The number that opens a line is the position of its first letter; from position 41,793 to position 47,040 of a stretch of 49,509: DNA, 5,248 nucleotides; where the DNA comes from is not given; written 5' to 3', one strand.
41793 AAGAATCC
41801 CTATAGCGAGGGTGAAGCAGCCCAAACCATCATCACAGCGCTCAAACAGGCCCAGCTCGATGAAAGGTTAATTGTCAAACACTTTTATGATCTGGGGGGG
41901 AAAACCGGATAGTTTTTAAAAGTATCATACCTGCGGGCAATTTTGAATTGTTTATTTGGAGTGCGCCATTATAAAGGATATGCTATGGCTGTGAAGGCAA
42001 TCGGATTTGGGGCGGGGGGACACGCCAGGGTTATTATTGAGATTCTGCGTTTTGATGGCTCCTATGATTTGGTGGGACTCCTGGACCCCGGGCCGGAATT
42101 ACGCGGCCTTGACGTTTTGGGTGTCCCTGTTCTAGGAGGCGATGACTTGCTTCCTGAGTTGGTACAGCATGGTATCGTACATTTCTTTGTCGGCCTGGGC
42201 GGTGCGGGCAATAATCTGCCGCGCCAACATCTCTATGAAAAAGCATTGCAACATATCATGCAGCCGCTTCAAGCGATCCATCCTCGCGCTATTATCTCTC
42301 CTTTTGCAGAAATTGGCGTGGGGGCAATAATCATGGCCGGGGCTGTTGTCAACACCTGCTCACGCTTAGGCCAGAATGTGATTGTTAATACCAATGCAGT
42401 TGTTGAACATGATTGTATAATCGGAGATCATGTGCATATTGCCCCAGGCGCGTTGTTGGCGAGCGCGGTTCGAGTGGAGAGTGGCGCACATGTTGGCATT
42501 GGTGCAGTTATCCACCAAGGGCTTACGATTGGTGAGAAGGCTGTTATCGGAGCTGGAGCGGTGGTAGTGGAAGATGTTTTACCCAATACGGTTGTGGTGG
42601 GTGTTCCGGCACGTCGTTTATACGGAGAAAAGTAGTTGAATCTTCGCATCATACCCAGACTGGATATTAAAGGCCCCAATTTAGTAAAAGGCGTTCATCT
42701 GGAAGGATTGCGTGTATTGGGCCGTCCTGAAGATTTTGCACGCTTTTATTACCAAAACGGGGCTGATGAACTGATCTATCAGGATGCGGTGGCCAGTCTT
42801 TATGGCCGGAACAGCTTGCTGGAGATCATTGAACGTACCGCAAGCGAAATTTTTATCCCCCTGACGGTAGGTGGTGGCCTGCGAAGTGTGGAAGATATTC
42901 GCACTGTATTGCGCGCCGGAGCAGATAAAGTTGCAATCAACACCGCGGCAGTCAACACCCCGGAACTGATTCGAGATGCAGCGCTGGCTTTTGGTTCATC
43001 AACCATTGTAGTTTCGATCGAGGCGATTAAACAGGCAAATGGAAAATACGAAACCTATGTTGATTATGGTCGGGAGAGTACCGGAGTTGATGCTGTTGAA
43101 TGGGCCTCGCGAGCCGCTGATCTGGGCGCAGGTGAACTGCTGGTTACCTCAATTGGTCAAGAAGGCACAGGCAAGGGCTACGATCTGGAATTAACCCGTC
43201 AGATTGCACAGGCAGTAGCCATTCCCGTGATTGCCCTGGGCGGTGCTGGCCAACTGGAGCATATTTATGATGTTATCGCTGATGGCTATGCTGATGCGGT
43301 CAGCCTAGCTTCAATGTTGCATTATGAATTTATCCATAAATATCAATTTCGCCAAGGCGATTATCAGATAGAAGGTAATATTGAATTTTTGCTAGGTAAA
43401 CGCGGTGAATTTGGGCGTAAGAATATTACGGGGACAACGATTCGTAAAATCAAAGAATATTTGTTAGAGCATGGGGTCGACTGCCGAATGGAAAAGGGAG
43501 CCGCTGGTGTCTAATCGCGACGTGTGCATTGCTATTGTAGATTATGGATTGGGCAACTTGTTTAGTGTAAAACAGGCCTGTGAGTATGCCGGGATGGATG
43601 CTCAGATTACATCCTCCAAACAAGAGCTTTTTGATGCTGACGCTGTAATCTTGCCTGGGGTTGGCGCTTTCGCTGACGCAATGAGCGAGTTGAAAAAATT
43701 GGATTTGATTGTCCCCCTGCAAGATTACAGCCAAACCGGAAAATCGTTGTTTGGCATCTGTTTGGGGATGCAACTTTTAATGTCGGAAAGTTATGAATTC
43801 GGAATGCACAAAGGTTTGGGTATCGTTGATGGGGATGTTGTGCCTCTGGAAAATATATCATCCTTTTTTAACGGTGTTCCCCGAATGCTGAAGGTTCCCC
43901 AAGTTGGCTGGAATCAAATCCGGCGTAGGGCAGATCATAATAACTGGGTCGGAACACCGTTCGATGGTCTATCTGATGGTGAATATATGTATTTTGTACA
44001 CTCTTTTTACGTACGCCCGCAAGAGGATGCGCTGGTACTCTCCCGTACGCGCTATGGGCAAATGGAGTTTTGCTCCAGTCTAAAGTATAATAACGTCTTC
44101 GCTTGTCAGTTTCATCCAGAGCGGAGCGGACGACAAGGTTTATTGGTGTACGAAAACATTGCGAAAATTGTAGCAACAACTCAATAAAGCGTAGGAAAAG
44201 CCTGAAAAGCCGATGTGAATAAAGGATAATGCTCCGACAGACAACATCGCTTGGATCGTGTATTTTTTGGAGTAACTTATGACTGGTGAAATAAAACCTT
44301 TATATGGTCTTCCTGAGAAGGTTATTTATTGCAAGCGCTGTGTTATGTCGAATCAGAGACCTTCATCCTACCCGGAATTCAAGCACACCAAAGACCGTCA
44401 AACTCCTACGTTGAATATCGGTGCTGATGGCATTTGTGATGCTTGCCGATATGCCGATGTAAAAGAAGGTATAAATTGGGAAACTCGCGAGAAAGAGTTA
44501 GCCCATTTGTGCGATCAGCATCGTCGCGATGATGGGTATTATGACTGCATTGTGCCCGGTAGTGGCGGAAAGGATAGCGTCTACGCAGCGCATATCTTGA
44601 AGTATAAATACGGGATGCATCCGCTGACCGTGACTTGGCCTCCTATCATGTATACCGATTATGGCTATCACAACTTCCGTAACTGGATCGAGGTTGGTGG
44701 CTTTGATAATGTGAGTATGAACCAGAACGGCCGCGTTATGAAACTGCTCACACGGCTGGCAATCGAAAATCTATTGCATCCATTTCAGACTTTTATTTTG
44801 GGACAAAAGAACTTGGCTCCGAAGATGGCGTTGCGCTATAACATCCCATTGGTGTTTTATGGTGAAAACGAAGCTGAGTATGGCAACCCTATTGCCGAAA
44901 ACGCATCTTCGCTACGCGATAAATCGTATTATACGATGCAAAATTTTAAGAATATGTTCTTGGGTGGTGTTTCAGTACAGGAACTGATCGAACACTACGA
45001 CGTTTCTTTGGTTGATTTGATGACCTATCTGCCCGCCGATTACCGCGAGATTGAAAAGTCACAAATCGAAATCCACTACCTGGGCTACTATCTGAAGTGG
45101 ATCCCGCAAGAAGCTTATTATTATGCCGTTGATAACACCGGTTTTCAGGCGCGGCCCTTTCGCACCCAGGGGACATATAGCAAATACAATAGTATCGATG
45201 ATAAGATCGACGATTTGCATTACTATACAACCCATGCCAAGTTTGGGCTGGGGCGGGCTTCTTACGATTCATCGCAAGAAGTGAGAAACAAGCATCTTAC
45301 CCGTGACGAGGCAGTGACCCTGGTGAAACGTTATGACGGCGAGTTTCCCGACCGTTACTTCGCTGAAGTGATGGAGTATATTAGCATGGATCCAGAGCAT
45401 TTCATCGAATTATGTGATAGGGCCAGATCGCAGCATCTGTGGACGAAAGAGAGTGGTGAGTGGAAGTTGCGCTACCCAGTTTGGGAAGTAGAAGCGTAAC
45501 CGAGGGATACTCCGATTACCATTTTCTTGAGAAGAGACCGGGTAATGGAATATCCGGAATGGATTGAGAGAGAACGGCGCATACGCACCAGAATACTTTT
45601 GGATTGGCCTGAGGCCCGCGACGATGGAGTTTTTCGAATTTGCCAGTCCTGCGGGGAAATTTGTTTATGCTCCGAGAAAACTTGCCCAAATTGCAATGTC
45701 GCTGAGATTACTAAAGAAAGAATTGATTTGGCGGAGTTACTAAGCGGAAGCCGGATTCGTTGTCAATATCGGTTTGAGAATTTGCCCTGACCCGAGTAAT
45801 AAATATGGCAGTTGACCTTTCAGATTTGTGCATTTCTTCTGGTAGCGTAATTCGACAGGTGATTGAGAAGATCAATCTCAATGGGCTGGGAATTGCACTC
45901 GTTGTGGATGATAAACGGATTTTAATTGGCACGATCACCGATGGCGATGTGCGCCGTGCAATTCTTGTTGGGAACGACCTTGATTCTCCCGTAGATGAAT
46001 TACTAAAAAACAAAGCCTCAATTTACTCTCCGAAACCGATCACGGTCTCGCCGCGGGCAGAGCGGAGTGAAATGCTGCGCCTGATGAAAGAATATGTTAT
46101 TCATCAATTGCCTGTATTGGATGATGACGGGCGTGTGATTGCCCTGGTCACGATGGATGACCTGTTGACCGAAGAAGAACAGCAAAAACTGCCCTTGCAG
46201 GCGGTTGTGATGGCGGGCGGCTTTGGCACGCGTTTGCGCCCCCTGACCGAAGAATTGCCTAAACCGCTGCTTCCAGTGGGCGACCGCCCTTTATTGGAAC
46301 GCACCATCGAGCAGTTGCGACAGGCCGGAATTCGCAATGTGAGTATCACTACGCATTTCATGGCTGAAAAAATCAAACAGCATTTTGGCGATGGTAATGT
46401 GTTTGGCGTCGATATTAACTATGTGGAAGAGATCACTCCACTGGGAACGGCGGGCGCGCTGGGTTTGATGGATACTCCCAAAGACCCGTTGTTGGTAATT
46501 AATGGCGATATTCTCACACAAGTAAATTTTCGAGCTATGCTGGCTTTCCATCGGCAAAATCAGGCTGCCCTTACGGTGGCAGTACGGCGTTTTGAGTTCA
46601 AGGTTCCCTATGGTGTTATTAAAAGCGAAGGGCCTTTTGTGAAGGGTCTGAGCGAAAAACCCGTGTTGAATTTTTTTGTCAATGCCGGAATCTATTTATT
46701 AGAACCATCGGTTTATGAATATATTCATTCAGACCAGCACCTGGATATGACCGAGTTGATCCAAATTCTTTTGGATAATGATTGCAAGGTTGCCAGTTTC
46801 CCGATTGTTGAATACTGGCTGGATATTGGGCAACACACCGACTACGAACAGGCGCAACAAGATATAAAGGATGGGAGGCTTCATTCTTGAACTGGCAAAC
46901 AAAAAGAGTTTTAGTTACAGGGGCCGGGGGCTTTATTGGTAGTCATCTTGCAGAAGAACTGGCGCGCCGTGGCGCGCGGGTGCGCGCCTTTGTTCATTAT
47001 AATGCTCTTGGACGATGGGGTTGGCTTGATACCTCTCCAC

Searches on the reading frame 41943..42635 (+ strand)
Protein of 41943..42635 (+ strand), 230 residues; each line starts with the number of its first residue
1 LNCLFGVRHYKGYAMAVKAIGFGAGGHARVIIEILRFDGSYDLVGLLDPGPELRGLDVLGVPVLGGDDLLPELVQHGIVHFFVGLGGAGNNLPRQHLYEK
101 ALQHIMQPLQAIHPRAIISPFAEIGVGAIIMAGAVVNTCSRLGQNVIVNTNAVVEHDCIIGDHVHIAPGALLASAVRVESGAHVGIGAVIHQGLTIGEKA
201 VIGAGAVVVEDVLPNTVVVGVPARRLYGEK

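Call 8: search_protein_families(library=pfam, proteins=[window:41943-42635:+], max_evalue=0.001)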
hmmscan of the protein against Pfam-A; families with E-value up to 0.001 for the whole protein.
window:41943-42635:+ (230 aa): 3 families
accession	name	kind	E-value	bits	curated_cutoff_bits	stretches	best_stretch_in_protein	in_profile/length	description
PF00132.30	Hexapep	-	6.3e-17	60.9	27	2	141-172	3-34/36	Bacterial transferase hexapeptide (six repeats)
PF17836.7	PglD_N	-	4.5e-11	43.6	23.4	1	22-100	5-77/78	PglD N-terminal domain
PF25084.1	LbH_EIF2B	-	2.5e-07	31.1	54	1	106-201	12-104/105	EIF2B subunit epsilon LbH domain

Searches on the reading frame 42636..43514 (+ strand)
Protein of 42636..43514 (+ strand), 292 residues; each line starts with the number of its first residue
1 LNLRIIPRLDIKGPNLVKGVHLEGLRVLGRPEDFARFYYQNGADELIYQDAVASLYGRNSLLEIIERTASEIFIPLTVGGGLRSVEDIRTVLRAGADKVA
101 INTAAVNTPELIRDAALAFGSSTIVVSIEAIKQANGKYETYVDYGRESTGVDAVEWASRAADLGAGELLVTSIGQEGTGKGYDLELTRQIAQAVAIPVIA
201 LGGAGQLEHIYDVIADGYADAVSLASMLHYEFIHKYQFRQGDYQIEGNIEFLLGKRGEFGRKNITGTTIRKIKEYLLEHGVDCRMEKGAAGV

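Call 8: search_protein_families(library=pfam, proteins=[window:42636-43514:+], max_evalue=0.001)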
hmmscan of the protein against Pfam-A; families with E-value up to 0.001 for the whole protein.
window:42636-43514:+ (292 aa): 4 families
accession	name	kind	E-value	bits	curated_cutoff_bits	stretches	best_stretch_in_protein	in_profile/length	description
PF00977.27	His_biosynth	-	1.5e-62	211.5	23.6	1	4-231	1-225/228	Histidine biosynthesis protein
PF03060.21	NMO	-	4.7e-09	36.5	28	1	56-110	176-230/331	Nitronate monooxygenase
PF02581.23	TMP-TENI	-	3.7e-06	26.9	27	0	163-222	119-174/180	Thiamine monophosphate synthase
PF01207.24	Dus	-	3.7e-05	23.4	20.4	0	65-140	176-254/311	Dihydrouridine synthase (Dus)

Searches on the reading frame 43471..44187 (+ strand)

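Call 8: search_protein_families(library=pfam, proteins=[window:43471-44187:+], max_evalue=0.001)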
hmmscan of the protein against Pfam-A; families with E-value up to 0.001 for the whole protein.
window:43471-44187:+ (238 aa): 3 families
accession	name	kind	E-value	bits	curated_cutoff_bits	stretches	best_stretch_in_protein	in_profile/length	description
PF00117.34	GATase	-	1e-15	58.4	22.8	1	23-222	3-177/190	Glutamine amidotransferase class-I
PF07685.20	GATase_3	-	7.3e-07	29.4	27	1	46-124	29-116/196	CobB/CobQ-like glutamine amidotransferase domain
PF01174.25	SNO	-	3.3e-06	27.5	27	1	34-120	12-97/188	SNO glutamine amidotransferase family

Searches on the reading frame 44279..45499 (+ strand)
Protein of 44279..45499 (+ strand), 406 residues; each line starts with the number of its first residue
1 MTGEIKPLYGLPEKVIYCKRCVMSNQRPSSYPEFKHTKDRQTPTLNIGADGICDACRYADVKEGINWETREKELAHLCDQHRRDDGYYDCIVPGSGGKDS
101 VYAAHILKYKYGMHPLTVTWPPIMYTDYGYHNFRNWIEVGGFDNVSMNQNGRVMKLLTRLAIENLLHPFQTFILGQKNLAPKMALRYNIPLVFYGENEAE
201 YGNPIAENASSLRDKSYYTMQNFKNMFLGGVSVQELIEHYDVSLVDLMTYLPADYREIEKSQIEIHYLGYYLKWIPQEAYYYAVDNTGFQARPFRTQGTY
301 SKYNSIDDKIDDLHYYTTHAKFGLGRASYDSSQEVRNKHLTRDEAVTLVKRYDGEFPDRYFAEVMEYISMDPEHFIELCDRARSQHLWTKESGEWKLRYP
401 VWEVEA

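Call 8: search_protein_families(library=pfam, proteins=[window:44279-45499:+], max_evalue=0.001)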
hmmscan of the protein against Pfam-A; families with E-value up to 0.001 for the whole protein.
window:44279-45499:+ (406 aa): 0 families

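Call 33: search_protein_families(library=pfam, proteins=[window:44279-45499:+], max_evalue=1)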
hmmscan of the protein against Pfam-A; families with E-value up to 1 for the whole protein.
window:44279-45499:+ (406 aa): 0 families

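Call 47: search_protein_families(library=ncbifam, proteins=[window:44279-45499:+], max_evalue=0.001)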
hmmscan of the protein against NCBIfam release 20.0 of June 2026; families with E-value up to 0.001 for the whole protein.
window:44279-45499:+ (406 aa): 1 family
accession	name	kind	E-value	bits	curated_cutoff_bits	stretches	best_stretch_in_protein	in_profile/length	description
TIGR03573.1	WbuX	subfamily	1.8e-104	349.9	203.2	1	16-378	2-342/344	N-acetyl sugar amidotransferase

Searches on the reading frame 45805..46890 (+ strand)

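Call 8: search_protein_families(library=pfam, proteins=[window:45805-46890:+], max_evalue=0.001)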
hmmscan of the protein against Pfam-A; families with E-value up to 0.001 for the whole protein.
window:45805-46890:+ (361 aa): 3 families
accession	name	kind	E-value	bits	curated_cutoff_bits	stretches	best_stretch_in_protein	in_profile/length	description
PF00483.29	NTP_transferase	-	4.1e-46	158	21.2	1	133-356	2-244/245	Nucleotidyl transferase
PF00571.33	CBS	-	2.1e-15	57.2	24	1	73-122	4-53/57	CBS domain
PF12804.13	NTP_transf_3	-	4.4e-12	46.9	27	1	133-269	1-131/160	MobA-like NTP transferase domain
